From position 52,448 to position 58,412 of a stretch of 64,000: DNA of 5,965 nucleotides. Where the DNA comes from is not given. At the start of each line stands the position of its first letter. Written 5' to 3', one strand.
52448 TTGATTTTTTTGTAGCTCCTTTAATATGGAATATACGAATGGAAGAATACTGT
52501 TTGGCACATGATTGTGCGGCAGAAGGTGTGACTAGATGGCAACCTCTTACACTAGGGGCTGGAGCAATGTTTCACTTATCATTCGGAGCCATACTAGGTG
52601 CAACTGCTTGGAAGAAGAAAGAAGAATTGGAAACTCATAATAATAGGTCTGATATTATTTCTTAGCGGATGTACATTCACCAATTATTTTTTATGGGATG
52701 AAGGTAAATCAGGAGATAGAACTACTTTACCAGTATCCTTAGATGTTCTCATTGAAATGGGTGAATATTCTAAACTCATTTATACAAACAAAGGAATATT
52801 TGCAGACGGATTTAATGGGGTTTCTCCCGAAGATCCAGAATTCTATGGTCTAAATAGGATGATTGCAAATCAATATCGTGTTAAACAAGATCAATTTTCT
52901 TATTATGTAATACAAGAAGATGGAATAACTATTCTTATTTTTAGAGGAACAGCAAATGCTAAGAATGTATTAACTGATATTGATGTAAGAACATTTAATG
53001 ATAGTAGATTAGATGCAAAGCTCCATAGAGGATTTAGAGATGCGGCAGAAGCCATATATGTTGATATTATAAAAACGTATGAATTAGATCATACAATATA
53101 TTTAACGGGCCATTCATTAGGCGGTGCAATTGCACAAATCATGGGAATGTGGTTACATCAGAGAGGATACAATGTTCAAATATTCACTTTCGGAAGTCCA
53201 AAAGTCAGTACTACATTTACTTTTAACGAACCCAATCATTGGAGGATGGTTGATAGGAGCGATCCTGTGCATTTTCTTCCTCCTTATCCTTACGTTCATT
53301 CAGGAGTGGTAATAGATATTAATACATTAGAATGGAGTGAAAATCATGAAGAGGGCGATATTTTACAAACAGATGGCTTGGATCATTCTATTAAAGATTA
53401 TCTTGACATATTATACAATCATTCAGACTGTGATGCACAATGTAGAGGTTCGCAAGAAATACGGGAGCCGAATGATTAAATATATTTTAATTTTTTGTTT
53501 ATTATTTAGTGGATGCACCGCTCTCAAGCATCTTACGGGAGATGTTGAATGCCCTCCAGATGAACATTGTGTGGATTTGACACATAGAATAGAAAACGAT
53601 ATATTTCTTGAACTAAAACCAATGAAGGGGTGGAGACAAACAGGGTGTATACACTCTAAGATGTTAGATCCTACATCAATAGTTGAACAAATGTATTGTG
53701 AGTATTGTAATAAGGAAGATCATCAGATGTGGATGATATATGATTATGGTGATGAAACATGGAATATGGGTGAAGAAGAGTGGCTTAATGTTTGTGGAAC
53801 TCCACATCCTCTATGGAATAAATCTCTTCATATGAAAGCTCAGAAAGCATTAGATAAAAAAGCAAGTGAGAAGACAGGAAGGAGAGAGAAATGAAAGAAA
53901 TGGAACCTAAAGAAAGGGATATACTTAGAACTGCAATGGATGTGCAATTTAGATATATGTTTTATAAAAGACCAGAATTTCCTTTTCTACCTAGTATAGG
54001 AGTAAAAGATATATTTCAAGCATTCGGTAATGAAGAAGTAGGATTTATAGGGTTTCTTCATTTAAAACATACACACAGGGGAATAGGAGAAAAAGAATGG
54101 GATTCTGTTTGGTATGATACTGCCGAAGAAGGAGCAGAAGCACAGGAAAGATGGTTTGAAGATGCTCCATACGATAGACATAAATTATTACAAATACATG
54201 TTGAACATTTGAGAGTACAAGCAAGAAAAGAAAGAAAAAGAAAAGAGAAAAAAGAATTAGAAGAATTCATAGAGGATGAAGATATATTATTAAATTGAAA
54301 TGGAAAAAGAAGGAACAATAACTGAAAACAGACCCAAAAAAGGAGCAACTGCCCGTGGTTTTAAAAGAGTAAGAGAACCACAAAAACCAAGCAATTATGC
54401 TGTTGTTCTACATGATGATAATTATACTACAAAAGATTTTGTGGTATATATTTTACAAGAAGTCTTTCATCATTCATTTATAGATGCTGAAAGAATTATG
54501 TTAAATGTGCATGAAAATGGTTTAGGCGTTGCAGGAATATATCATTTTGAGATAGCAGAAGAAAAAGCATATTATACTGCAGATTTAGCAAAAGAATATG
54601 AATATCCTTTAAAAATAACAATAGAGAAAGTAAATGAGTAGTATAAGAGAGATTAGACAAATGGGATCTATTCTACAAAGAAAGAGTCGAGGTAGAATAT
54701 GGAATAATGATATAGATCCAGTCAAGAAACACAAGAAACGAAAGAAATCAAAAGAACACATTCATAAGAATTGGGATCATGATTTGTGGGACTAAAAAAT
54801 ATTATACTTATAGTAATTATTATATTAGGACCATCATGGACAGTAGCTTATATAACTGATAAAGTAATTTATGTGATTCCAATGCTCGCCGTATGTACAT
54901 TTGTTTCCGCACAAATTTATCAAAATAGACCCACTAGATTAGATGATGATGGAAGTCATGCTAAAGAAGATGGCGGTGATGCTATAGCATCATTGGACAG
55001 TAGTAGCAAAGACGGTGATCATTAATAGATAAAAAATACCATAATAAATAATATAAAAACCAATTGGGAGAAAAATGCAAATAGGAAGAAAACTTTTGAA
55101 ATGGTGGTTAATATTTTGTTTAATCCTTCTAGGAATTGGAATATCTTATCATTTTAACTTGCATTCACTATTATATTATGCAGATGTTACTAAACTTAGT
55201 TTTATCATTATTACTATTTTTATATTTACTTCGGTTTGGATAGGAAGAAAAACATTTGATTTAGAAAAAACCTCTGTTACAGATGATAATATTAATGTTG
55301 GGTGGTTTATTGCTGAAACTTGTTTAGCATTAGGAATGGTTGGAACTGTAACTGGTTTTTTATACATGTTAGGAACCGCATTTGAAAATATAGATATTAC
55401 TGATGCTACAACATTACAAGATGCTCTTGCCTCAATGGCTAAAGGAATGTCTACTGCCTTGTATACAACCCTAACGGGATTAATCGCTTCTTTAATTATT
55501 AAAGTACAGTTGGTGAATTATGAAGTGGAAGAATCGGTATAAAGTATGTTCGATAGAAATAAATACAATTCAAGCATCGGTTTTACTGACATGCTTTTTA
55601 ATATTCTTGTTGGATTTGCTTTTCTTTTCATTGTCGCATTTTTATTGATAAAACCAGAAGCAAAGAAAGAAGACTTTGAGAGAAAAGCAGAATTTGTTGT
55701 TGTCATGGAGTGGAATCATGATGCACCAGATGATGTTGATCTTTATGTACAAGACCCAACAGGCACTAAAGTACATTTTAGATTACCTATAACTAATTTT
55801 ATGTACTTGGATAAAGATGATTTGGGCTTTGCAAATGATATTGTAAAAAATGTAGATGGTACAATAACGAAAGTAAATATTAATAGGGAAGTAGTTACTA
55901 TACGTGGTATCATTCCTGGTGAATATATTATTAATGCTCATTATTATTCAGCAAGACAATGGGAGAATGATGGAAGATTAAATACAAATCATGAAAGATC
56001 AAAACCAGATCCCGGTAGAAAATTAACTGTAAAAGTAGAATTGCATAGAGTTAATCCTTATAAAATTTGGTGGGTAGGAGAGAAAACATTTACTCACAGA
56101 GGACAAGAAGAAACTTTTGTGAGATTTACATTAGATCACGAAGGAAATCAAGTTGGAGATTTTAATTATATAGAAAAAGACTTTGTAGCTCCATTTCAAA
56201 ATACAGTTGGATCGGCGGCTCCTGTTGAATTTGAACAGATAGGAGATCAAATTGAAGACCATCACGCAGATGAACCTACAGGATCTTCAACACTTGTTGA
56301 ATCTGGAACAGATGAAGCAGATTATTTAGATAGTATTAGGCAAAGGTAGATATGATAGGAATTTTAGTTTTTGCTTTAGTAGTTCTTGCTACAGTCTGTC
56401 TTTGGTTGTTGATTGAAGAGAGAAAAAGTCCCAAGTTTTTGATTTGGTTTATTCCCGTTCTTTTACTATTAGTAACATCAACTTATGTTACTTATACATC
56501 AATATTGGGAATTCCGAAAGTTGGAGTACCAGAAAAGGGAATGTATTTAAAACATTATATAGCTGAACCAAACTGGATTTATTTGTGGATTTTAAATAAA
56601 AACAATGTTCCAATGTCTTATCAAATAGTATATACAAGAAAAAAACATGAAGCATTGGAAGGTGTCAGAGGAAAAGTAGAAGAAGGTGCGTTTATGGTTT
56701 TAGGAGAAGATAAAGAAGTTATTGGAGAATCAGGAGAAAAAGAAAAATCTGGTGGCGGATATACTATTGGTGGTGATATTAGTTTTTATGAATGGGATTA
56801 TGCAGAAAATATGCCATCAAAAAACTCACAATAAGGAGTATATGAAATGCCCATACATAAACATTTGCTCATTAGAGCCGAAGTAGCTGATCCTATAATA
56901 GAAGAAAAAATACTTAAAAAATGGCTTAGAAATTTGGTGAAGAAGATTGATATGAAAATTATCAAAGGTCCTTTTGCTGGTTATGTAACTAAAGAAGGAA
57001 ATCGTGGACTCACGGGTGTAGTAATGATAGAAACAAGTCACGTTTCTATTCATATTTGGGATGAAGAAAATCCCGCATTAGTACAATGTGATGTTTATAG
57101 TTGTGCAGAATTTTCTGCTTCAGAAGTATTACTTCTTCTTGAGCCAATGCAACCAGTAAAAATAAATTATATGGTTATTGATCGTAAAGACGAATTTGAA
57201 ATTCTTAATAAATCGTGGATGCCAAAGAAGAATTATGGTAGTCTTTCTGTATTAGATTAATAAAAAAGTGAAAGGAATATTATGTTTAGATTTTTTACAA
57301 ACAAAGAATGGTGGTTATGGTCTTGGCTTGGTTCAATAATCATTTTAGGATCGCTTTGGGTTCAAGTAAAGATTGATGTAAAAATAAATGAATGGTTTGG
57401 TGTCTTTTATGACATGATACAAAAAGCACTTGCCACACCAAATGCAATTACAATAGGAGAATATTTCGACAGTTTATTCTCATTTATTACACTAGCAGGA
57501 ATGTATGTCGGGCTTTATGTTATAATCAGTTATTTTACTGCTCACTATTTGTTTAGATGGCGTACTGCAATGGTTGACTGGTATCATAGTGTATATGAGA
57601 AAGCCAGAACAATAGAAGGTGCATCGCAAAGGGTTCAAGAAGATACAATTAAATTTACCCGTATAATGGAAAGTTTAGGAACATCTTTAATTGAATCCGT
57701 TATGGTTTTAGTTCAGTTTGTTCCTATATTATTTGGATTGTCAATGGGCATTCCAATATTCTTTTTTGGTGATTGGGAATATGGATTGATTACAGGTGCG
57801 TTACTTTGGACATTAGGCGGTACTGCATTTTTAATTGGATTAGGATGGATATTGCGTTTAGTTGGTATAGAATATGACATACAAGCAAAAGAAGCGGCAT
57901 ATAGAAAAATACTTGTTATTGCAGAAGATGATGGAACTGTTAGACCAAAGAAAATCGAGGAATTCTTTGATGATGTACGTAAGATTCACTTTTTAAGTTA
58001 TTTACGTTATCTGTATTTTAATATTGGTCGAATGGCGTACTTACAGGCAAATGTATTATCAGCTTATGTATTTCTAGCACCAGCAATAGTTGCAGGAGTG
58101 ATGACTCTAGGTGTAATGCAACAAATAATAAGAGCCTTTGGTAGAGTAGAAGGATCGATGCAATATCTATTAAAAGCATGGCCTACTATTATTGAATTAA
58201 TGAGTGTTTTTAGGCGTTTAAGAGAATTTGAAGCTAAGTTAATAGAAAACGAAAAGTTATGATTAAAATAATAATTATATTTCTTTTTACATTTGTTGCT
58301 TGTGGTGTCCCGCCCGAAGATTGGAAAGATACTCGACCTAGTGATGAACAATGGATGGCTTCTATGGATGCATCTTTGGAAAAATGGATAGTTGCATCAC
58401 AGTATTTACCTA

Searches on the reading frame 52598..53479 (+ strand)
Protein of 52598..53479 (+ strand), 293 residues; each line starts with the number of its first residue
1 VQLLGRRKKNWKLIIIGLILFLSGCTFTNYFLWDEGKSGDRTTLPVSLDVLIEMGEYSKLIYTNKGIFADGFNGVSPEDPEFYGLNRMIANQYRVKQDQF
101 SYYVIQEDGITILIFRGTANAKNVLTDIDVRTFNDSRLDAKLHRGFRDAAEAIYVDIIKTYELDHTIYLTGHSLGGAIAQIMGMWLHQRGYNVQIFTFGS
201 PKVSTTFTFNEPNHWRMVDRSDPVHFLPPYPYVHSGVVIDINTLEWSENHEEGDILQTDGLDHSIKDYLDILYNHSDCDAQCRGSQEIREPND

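Call 80: search_protein_families(library=pfam, proteins=[window:52598-53479:+], max_evalue=0.001)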
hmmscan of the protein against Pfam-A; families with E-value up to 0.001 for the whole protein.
window:52598-53479:+ (293 aa): 1 family
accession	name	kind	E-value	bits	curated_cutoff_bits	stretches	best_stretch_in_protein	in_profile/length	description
PF01764.32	Lipase_3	-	1.7e-17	64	22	1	113-229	2-137/140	Lipase (class 3)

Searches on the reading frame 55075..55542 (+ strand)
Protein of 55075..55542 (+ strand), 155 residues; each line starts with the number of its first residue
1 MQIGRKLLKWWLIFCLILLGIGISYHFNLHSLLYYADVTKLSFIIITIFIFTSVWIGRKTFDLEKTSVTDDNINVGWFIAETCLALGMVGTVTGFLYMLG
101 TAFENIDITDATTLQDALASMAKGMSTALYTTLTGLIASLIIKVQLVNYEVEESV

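Call 80: search_protein_families(library=pfam, proteins=[window:55075-55542:+], max_evalue=0.001)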
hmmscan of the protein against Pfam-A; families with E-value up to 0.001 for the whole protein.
window:55075-55542:+ (155 aa): 1 family
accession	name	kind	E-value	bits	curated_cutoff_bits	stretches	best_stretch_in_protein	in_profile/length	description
PF01618.21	MotA_ExbB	-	4.8e-09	36.5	22.9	1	72-148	45-112/127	MotA/TolQ/ExbB proton channel family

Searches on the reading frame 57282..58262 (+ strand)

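Call 80: search_protein_families(library=pfam, proteins=[window:57282-58262:+], max_evalue=0.001)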
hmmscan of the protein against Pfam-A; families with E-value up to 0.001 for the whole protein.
window:57282-58262:+ (326 aa): 2 families
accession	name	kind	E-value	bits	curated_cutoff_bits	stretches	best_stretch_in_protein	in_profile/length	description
PF05992.17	SbmA_BacA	-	3.1e-132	441.3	24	1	7-320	1-314/315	SbmA/BacA-like family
PF06472.20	ABC_membrane_2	-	3.4e-07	30.4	24.4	1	19-171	18-162/269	ABC transporter transmembrane region 2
